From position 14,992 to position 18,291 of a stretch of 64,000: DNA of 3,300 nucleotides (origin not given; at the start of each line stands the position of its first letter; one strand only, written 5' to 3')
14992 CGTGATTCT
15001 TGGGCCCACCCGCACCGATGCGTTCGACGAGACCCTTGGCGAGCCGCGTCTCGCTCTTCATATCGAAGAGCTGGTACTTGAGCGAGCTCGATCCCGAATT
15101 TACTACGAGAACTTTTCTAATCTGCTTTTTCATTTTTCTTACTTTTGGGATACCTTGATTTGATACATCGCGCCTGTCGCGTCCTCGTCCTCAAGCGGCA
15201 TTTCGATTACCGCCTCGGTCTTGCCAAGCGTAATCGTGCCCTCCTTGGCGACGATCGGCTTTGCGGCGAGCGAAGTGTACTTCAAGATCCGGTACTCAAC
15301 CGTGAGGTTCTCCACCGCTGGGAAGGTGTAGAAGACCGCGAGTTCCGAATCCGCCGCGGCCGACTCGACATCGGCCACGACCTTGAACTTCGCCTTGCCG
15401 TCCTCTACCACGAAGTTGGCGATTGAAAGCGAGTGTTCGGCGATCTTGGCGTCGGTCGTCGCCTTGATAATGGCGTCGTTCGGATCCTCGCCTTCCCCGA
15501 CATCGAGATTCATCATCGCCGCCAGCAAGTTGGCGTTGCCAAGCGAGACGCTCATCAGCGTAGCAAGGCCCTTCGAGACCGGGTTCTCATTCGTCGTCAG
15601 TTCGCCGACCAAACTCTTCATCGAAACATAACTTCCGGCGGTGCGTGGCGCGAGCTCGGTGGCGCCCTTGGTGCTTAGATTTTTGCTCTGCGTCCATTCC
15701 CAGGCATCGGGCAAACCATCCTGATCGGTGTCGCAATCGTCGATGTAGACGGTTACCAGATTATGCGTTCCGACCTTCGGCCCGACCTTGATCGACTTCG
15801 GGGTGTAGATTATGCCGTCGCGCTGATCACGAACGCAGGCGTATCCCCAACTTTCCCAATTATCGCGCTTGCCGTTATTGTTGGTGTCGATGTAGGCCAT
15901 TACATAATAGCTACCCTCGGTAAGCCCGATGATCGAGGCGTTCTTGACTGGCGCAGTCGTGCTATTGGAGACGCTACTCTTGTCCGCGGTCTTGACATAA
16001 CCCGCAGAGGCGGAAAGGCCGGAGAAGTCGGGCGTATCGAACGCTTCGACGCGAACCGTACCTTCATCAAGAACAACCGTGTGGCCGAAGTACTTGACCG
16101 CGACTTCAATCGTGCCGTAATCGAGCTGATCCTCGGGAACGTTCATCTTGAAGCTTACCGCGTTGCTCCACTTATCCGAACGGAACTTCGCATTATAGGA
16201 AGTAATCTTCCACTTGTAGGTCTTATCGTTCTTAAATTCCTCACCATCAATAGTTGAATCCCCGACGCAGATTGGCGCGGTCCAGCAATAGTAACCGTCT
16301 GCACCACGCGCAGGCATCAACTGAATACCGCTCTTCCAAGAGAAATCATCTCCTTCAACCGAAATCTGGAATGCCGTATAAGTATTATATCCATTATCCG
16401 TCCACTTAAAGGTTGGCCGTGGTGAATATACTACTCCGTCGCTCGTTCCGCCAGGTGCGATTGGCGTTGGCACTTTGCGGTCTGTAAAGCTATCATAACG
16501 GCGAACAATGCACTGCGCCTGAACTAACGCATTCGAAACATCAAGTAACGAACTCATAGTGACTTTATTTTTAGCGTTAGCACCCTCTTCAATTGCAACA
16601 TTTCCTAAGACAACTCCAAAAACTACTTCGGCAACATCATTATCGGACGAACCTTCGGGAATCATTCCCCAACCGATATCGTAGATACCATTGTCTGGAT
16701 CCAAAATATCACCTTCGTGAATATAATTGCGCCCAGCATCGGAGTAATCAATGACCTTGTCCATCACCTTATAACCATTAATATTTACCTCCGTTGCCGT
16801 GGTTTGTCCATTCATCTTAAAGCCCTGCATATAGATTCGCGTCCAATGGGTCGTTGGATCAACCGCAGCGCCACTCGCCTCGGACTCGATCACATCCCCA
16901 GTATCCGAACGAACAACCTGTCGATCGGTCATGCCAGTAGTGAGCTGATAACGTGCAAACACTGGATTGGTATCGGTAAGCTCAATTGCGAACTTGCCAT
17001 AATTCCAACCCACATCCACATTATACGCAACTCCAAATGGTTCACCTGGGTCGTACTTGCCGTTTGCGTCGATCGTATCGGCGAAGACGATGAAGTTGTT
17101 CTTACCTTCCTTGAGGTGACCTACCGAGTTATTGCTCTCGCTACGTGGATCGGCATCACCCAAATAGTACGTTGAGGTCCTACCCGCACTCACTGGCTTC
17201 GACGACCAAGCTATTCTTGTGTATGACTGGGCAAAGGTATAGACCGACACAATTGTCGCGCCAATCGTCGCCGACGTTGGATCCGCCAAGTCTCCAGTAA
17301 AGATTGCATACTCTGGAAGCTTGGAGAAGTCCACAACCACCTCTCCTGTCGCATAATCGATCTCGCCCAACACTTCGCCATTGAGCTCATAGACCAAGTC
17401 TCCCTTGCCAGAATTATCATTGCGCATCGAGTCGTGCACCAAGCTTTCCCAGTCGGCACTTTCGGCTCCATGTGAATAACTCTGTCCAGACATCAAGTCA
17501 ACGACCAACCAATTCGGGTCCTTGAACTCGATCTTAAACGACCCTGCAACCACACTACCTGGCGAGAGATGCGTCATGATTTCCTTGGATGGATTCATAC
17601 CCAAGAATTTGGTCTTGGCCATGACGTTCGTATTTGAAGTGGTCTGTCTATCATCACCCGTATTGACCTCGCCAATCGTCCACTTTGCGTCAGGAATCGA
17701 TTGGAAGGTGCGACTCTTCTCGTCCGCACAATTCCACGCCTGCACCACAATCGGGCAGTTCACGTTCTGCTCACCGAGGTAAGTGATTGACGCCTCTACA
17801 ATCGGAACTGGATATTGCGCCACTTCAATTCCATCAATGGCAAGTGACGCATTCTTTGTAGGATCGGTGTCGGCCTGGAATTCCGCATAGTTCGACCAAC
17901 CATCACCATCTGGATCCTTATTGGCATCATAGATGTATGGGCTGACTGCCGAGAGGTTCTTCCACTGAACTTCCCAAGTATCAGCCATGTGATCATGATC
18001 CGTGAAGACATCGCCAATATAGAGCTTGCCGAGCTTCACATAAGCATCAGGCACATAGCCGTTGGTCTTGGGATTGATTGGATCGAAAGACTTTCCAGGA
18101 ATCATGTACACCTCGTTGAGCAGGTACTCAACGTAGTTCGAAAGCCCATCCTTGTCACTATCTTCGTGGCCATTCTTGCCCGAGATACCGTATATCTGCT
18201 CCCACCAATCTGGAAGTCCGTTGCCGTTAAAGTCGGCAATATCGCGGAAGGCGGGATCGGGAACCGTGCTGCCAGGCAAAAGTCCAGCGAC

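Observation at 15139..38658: Four-gene operon of giant secreted proteins (879 + 2843 + 127 + 4021 aa) with no recognisable export, anchoring or sorting module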

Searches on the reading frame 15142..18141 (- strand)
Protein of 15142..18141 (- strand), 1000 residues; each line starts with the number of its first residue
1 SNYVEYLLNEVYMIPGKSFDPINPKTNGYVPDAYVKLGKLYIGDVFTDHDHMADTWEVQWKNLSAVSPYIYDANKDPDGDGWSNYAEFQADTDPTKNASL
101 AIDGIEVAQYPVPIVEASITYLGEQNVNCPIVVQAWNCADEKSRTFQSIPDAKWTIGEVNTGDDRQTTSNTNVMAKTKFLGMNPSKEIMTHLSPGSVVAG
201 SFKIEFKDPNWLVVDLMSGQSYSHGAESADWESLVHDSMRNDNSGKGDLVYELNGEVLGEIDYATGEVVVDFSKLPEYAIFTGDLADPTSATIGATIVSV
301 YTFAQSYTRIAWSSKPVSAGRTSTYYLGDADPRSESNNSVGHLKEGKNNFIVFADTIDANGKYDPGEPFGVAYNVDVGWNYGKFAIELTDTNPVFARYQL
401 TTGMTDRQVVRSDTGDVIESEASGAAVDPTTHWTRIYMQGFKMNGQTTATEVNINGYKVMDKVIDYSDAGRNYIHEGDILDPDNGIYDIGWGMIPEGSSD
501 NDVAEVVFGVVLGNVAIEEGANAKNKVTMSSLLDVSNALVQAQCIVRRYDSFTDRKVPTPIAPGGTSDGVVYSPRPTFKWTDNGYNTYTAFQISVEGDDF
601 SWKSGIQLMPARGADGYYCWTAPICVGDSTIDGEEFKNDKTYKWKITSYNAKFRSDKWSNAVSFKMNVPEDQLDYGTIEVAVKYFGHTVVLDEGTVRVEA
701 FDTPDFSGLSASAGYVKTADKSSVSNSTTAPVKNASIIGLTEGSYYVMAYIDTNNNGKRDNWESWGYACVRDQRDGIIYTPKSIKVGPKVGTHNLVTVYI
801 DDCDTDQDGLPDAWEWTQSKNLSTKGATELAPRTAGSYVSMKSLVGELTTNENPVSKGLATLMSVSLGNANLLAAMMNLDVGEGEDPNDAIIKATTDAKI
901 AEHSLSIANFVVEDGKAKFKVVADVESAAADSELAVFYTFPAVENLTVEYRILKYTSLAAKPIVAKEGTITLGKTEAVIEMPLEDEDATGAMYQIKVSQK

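Call 19: find_homologous_proteins(query=window:15142-18141:-, max_evalue=0.001)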
Query window:15142-18141:- (1000 aa): 30 proteins with E <= 0.001 among 8000 candidates.
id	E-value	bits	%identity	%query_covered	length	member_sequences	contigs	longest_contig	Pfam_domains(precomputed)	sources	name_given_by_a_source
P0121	1.9e-213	729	41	95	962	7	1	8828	-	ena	-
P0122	2.5e-211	722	41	91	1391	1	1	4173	PF09912.15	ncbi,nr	ncbi:MAG: hypothetical protein ILO34_08140, partial [Kiritimatiellae bacterium]|nr:hypothetical prot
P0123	2.2e-190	653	39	98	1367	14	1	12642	-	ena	-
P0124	3.5e-189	649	37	100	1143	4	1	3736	-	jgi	jgi:uncharacterized protein (DUF2141 family)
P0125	6.3e-182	625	38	99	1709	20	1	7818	PF13385.14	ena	-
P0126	3.8e-163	563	37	98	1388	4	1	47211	-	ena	-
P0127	1.7e-125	438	32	93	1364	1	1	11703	PF09912.15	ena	-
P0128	2.0e-117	411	33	89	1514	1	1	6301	-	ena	-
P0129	2.3e-109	385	31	100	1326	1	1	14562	-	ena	-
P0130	2.1e-108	382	31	93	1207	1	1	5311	-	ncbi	-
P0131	1.2e-103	366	30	97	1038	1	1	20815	-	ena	-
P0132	1.6e-94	336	35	48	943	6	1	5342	PF09912.15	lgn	-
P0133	3.2e-94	335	32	91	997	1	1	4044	-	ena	-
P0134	3.2e-91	325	34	48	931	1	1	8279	-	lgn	-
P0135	6.5e-91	324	34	48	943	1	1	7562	-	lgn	-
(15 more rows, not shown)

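Call 22: find_related_loci(query=A1, collection=genome_contigs, flank=10000)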
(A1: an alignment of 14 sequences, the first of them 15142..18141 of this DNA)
Query A1 (1000 aa) in genome_contigs; peptide patterns used: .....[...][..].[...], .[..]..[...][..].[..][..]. (x = any residue, [..] = any of these).
233 stretches matched a pattern; 164 encode a relative of the query (tblastn E <= 1e-3); the best 80 are kept; 80 distinct loci.
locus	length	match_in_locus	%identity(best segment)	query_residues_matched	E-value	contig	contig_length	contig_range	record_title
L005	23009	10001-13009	79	1-1000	0e+0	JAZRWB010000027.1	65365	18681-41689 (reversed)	MAG: Kiritimatiellia bacterium isolate T1900044952_TA20190005.MAGScoT_cleanbin_000099 SGB_3709_k141_1979073, whole genom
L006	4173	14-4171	41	1-913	0e+0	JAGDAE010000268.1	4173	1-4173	MAG: Kiritimatiellae bacterium isolate RGIG10282 Yak_Rumen.Co__c7027623, whole genome shotgun sequence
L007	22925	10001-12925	40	1-978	0e+0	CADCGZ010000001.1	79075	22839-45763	uncultured bacterium isolate RUG14632 genome assembly, contig: RUG14632_asm_1, whole genome shotgun sequence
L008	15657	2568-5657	38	2-999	0e+0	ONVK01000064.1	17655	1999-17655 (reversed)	uncultured Lentisphaerae bacterium isolate RUG673 genome assembly, contig: scaffold_3178, whole genome shotgun sequence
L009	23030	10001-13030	38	1-986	0e+0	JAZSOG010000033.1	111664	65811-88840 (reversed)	MAG: Kiritimatiellia bacterium isolate T1900044549_TS20190015.MAGScoT_cleanbin_000036 SGB_192_k141_1333955, whole genome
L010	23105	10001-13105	37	1-999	0e+0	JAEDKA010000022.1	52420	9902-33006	MAG: Kiritimatiellae bacterium isolate MAG202 NODE_328_length_52420_cov_26.663057, whole genome shotgun sequence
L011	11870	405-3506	37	1-999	0e+0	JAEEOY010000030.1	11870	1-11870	MAG: Kiritimatiellae bacterium isolate Tb.RUG.298 NODE_423475_length_11870_cov_2.592949, whole genome shotgun sequence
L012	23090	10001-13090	38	2-999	0e+0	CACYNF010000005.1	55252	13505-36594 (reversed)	uncultured bacterium isolate RUG12088 genome assembly, contig: RUG12088_asm_5, whole genome shotgun sequence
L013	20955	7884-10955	37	1-999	0e+0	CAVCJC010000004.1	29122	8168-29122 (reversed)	Lachnospira hominis isolate H07663-L1_cleanbin_000031 genome assembly, contig: Spades_H07663-L1_contig_968, whole genome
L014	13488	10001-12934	39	1-978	0e+0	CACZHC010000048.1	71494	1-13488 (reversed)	uncultured bacterium isolate RUG12612 genome assembly, contig: RUG12612_asm_48, whole genome shotgun sequence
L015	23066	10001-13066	38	1-986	0e+0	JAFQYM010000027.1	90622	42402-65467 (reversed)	MAG: Kiritimatiellae bacterium isolate RGIG2266 Goat_Duodenum-3__c426, whole genome shotgun sequence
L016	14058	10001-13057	37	1-986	0e+0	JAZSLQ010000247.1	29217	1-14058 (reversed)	MAG: Kiritimatiellia bacterium isolate T1900044557_TS20190023.MAGScoT_cleanbin_000052 SGB_318_k141_3889975, whole genome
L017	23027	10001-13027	36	1-999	0e+0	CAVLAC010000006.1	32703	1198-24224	bacterium isolate H07658-L1_cleanbin_000011 genome assembly, contig: Spades_H07658-L1_contig_295, whole genome shotgun s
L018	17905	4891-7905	35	1-999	8e-149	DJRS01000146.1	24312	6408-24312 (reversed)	MAG TPA_asm: Verrucomicrobia bacterium UBA6354 UBA6354_contig_583, whole genome shotgun sequence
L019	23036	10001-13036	33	1-999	5e-143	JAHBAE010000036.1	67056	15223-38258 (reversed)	MAG: Kiritimatiellae bacterium isolate MB2.95_2 k101_427591, whole genome shotgun sequence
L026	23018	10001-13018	32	1-1000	2e-134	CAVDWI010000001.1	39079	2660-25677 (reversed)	Barnesiella intestinihominis isolate H07648-L1_cleanbin_000041 genome assembly, contig: Spades_H07648-L1_contig_459, who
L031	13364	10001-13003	31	1-1000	2e-131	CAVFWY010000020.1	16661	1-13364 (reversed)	Gemmiger sp. isolate H07675-L1_cleanbin_000058 genome assembly, contig: Spades_H07675-L1_contig_2851, whole genome shotg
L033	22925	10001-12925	32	1-1000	1e-127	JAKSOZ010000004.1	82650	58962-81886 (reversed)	MAG: Kiritimatiellia bacterium isolate Horse_feces190 MAG190_4, whole genome shotgun sequence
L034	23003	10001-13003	32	1-1000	8e-132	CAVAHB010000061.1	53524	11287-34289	Faecalibacterium sp. CAG:74 isolate H07660-L1_cleanbin_000019 genome assembly, contig: Spades_H07660-L1_contig_110, whol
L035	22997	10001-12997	32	1-1000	8e-121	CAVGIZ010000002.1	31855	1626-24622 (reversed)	Anaerovoracaceae bacterium isolate H07613-L1_cleanbin_000024 genome assembly, contig: Spades_H07613-L1_contig_468, whole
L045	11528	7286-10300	31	1-1000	2e-111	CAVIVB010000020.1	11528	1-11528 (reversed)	bacterium isolate H07617-L1_cleanbin_000054 genome assembly, contig: Spades_H07617-L1_contig_3908, whole genome shotgun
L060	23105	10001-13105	31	2-1000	2e-100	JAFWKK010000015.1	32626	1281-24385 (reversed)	MAG: Kiritimatiellae bacterium isolate RGIG5820 Sheep_Ileum.Co__c110807, whole genome shotgun sequence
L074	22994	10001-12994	37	2-1000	0e+0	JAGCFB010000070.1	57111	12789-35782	MAG: Kiritimatiellae bacterium isolate RGIG9733 Yak_Omasum-3__c1085774, whole genome shotgun sequence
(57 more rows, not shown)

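Call 54: predict_structure(alignment_id=A1)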
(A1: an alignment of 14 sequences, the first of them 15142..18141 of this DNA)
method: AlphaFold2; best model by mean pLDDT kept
length: 1000 residues; sequences in the alignment: 14
mean_pLDDT: 64.2   pTM: 0.60
mean pLDDT of the five models: 64.2, 63.8, 63.4, 63.1, 63.0
residues with pLDDT >= 90: 36; 70-90: 471; 50-70: 216; < 50: 277
segments of 3 or more residues with pLDDT < 50: 1-92, 96-102, 160-171, 284-294, 318-320, 411-430, 449-455, 516-542, 771-779, 789-792, 826-868, 895-903, 925-943
pLDDT, mean of each block of 10 residues (from residue 1): 33 36 29 31 28 28 29 33 34 45 48 74 66 83 75 73 36 69 72 77 85 75 70 86 85 86 82 80 47 58 80 65 75 72 72 80 81 73 79 74 65 36 41 69 60 55 70 80 82 62 72 52 38 45 68 78 74 87 72 89 89 81 80 79 91 81 86 74 77 86 70 82 66 82 82 80 74 40 64 69 63 74 51 35 33 33 39 50 51 44 55 70 50 38 60 71 76 66 62 69
secondary structure, 60 per line:
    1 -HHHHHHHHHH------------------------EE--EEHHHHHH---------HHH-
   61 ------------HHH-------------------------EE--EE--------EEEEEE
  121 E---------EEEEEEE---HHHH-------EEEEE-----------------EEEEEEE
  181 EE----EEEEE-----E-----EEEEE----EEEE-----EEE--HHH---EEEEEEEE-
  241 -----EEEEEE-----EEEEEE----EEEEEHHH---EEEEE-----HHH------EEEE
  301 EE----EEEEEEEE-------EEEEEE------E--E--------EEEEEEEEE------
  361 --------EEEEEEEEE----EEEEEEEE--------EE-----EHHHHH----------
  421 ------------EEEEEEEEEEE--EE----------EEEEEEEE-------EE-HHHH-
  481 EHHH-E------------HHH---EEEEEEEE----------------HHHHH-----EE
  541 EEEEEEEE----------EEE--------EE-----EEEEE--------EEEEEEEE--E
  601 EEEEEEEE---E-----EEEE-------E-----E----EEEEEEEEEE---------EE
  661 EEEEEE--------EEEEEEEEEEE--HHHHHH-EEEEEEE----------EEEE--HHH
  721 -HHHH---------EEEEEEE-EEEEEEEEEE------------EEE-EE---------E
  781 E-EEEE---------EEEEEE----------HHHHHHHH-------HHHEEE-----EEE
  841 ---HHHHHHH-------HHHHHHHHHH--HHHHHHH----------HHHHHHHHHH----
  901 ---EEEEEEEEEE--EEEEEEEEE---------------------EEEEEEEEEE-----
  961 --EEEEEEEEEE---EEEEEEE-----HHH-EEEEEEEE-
elements in order (helices of 4 or more, strands of 3 or more residues): H2-11 H42-47 E115-121 E131-137 H141-144 E152-156 E174-182 E187-191 E203-207 E212-215 E221-223 E232-239 E246-251 E257-262 E267-271 E278-282 E297-302 E307-314 E322-327 E346-354 E369-377 E382-389 H406-410 E433-443 E458-465 H476-479 E505-512 H529-533 E539-548 E559-561 E577-581 E590-597 E600-608 E618-621 E640-649 E659-666 E675-685 H688-693 E695-701 E712-715 H722-725 E735-741 E743-752 E765-767 E783-786 E796-801 H812-819 E830-832 E838-840 H844-850 H858-867 H870-876 H887-896 E904-913 E916-924 E946-955 E963-972 E976-982 E992-999

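Call 56: fold_search(model_id=the predicted structure, library=pdb)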
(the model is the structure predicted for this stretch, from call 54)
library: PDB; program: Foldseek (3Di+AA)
matches with E <= 10: 1416; with E <= 0.001: 33
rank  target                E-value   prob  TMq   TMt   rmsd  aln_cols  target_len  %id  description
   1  7q5z                  4.8e-07  0.63  0.08  0.06  29.3       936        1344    7  Cryo-EM structure of native human A2ML1 (released 2022-04-20)
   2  2v5y                  1.9e-06  0.96  0.09  0.15  44.2       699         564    8  Crystal structure of the receptor protein tyrosine phosphatase mu ectodomain (released 2007-09-11)
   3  8k35_A                2.6e-06  0.28  0.07  0.08  37.1      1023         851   10  Structure of the bacteriophage lambda tail tip complex (released 2023-11-15)
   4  8wa2_A                6.4e-06  0.66  0.10  0.06  51.6      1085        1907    7  cryo-EM structure of native mastigonemes isolated from Chlamydomonas reinhardtii at 3.0 angstrom resolution (released 2024-04-10)
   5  8ovb_A                7.9e-06  0.60  0.10  0.12  25.1       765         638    9  Human Complement C3b in complex with Trypanosoma brucei ISG65. (released 2024-02-14)
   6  9qk2_F                9.7e-06  0.77  0.11  0.15  29.4       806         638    9  Structure of the Complement classical and lectin pathway C3 convertase in complex with substrate C3 (released 2025-12-24)
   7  4e0s_A                1.1e-05  0.54  0.09  0.07  34.6      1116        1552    6  Crystal Structure of C5b-6 (released 2012-04-18)
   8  2wii_A                1.3e-05  0.72  0.11  0.14  22.9       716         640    8  Complement C3b in complex with factor H domains 1-4 (released 2009-06-09)
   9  7q62_A                1.3e-05  0.44  0.09  0.07  35.3      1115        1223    6  Structure of TEV cleaved A2ML1 dimer (A2ML1-TT dimer) (released 2022-04-20)
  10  8ayh_C                1.7e-05  0.66  0.10  0.13  25.3       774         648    6  Structure of Complement C5 in Complex with small molecule inhibitor and CVF (released 2022-12-21)
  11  8iyk_F                2.0e-05  0.41  0.09  0.10  35.9      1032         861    8  Tail tip conformation 1 of phage lambda tail (released 2023-10-18)
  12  7tv9_A                2.3e-05  0.63  0.11  0.14  25.6       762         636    7  HUMAN COMPLEMENT COMPONENT C3B IN COMPLEX WITH APL-1030 (released 2022-03-30)
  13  6h04_A                2.4e-05  0.57  0.11  0.10  38.1      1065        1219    7  Closed conformation of the Membrane Attack Complex (released 2018-12-19)
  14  9u61_E                3.1e-05  0.38  0.09  0.06  34.1      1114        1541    7  CP/MBL pathways C3 convertase C4b2a and C3 complex (released 2026-01-14)
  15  2qki_D                3.3e-05  0.75  0.11  0.15  23.2       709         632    9  Human C3c in complex with the inhibitor compstatin (released 2007-08-14)
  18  2yn3_A                5.2e-05  1.00  0.11  0.32  26.4       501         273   10  Structural insight into the giant calcium-binding adhesin SiiE: implications for the adhesion of Salmonella enterica t (released 2013-04-03)
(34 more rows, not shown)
